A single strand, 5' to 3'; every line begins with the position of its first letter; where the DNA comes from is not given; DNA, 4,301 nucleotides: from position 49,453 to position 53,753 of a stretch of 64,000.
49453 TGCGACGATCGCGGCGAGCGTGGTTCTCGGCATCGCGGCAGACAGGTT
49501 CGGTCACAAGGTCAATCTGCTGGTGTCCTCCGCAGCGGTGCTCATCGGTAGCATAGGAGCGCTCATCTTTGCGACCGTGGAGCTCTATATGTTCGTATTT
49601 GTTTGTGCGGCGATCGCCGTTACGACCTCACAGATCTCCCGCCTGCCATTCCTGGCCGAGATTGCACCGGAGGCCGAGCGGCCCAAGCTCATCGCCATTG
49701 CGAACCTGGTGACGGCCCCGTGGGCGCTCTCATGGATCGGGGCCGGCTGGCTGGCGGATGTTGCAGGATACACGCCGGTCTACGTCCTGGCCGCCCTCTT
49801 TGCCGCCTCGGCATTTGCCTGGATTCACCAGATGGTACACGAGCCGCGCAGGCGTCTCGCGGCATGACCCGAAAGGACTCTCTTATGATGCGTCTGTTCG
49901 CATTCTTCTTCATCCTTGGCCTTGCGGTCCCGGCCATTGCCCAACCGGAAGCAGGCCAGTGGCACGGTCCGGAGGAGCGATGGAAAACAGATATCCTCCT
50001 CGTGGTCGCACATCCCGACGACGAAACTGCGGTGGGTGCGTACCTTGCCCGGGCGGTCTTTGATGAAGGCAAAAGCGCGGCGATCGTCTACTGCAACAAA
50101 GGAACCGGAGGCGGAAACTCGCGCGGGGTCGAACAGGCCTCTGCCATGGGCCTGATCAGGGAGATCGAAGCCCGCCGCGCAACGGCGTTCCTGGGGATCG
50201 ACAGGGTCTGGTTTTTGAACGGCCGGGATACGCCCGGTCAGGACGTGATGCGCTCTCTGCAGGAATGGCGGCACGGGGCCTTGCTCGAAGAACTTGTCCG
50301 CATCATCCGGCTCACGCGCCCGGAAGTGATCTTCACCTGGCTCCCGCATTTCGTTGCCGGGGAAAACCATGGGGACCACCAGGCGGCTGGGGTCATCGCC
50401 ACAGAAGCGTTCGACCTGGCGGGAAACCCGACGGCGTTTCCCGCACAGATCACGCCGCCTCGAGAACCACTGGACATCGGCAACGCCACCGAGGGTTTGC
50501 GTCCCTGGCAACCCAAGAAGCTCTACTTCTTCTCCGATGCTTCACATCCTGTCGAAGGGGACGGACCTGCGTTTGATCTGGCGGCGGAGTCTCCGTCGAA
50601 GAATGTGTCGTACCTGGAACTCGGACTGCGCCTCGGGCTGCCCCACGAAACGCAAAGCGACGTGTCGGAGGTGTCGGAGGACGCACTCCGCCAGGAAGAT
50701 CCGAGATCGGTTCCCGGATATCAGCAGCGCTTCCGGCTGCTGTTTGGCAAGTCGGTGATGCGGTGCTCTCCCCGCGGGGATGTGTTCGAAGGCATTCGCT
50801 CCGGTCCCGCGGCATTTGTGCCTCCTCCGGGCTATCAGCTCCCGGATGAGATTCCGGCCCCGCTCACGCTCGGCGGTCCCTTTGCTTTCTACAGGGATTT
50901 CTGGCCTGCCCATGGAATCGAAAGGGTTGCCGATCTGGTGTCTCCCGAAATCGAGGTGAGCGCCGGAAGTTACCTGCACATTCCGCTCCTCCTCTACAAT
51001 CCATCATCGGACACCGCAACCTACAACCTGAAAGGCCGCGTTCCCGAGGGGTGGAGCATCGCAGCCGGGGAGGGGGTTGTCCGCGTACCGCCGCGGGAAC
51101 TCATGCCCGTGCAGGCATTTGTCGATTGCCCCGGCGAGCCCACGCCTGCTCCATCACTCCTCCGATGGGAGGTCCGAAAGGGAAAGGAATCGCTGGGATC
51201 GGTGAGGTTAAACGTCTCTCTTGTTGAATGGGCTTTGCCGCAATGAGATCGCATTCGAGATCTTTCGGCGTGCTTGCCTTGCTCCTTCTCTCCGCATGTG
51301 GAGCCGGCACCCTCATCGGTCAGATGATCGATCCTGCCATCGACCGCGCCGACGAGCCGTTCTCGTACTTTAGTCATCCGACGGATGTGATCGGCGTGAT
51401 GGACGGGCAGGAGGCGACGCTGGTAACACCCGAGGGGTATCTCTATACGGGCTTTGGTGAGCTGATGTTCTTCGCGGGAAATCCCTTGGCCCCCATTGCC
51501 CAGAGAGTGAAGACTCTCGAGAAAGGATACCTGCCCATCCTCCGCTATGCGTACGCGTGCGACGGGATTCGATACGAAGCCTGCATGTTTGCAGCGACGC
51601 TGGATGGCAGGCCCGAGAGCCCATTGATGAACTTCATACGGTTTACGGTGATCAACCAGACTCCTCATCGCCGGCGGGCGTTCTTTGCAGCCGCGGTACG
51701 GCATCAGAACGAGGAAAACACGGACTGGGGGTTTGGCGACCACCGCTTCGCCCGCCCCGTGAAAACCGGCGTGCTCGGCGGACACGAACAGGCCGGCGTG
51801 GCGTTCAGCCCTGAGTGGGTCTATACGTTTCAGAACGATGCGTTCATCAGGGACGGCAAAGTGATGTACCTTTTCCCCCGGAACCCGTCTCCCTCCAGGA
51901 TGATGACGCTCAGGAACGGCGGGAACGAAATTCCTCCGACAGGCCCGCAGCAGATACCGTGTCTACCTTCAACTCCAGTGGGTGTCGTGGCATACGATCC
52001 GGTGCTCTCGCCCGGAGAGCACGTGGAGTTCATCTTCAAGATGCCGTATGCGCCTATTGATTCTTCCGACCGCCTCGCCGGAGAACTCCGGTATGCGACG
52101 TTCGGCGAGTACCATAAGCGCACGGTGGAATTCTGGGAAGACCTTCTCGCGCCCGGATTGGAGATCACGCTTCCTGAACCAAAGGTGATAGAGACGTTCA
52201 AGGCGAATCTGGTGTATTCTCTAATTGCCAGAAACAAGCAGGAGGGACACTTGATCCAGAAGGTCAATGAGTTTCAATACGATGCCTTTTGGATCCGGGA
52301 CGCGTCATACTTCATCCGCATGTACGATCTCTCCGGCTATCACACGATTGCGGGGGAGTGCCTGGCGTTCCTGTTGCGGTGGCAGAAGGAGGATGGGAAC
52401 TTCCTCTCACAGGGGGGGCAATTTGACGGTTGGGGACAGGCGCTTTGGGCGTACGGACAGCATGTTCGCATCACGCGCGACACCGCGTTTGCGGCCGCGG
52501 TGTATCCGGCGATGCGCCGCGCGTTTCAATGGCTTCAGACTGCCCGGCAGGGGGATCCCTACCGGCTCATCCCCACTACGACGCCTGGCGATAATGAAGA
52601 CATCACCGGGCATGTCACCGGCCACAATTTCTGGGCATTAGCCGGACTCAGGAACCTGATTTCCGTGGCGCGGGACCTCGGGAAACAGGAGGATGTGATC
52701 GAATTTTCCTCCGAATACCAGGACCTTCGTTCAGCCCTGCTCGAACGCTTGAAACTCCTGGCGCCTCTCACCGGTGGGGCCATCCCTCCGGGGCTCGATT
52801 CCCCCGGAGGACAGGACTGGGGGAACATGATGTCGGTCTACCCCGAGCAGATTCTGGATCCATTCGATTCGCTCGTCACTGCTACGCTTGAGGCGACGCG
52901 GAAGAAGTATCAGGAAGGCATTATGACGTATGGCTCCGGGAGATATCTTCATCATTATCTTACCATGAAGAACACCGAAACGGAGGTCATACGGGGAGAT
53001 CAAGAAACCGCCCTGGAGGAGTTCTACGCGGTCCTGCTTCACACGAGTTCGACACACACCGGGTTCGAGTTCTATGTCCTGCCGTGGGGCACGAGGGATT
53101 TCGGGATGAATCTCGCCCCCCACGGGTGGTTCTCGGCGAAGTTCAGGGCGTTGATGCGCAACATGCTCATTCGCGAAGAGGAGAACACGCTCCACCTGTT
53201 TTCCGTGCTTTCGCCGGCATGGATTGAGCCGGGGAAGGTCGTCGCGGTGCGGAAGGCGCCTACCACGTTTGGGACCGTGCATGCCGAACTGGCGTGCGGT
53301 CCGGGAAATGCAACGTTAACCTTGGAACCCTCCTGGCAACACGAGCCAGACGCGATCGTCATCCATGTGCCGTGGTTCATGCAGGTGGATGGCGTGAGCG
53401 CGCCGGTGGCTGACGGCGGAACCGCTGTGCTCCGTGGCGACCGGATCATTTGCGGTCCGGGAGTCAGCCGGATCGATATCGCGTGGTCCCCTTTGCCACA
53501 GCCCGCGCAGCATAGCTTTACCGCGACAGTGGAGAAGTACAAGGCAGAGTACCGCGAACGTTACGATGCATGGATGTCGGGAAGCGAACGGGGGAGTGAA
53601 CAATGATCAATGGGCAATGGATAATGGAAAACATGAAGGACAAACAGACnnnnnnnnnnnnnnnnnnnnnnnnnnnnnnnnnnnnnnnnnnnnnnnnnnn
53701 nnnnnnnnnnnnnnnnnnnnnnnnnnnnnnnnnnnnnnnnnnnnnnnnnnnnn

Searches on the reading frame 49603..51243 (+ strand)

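Call 14: search_protein_families(library=pfam, proteins=[window:49603-51243:+], max_evalue=0.001)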
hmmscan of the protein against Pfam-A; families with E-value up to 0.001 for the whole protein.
window:49603-51243:+ (547 aa): 1 family
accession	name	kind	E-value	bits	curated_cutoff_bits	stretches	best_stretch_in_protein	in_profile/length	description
PF02585.22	PIG-L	-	3.5e-22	79.7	28.2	1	132-269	1-128/129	GlcNAc-PI de-N-acetylase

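Call 57: search_protein_families(library=ncbifam, proteins=[window:49603-51243:+], max_evalue=0.001)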
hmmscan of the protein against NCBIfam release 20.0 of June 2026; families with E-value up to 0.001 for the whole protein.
window:49603-51243:+ (547 aa): 4 families
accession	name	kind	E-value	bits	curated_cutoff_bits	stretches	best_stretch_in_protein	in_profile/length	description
TIGR03446.1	mycothiol_Mca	equivalog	2.5e-11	43.7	277.15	1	132-309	4-173/283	mycothiol conjugate amidase Mca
TIGR04001.1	thiol_BshB1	equivalog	7.7e-11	42.1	182.5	1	129-274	2-126/226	bacillithiol biosynthesis deacetylase BshB1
TIGR03445.1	mycothiol_MshB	equivalog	2.2e-10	40.9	224.35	1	132-277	1-159/284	N-acetyl-1-D-myo-inositol-2-amino-2-deoxy-alpha-D-glucopyranoside deacetylase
TIGR04000.1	thiol_BshB2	equivalog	8.1e-05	22.4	195.25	1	131-270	3-134/217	bacillithiol biosynthesis deacetylase BshB2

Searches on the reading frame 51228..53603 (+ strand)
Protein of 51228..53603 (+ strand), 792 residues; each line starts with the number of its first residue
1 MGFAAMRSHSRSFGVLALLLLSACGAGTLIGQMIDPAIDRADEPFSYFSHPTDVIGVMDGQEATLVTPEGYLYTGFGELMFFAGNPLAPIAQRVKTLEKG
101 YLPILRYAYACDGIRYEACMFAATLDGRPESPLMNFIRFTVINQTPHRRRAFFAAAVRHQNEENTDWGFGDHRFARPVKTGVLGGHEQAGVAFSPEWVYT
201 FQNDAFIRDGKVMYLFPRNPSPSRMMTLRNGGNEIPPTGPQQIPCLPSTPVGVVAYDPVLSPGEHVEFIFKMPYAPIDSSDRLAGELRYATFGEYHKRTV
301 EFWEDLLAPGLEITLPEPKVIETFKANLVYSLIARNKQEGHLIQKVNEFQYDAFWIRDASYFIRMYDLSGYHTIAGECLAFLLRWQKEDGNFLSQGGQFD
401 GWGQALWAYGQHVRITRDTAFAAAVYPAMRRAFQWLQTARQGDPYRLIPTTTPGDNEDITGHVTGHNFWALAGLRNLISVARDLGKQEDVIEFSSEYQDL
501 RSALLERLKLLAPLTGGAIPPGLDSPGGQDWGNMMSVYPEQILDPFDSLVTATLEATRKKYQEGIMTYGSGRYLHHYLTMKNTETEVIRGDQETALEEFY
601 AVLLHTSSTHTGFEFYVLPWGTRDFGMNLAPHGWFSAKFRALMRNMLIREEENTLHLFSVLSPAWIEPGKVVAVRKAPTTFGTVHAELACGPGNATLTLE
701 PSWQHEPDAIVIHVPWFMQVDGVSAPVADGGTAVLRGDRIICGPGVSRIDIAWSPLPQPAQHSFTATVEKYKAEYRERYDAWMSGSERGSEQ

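Call 14: search_protein_families(library=pfam, proteins=[window:51228-53603:+], max_evalue=0.001)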
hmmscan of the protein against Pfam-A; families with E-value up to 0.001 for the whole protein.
window:51228-53603:+ (792 aa): 1 family
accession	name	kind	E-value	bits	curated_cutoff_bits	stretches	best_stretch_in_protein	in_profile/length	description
PF22422.2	MGH1-like_GH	-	0.00054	20.1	27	0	407-443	72-108/356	Mannosylglycerate hydrolase MGH1-like glycoside hydrolase domain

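Call 57: search_protein_families(library=ncbifam, proteins=[window:51228-53603:+], max_evalue=0.001)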
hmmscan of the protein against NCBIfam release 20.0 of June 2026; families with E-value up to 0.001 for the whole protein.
window:51228-53603:+ (792 aa): 1 family
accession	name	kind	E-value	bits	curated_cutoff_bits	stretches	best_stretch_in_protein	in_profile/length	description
TIGR01577.1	oligosac_amyl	hypoth_equivalog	1.2e-09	37.3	820.7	1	294-573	224-521/616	oligosaccharide amylase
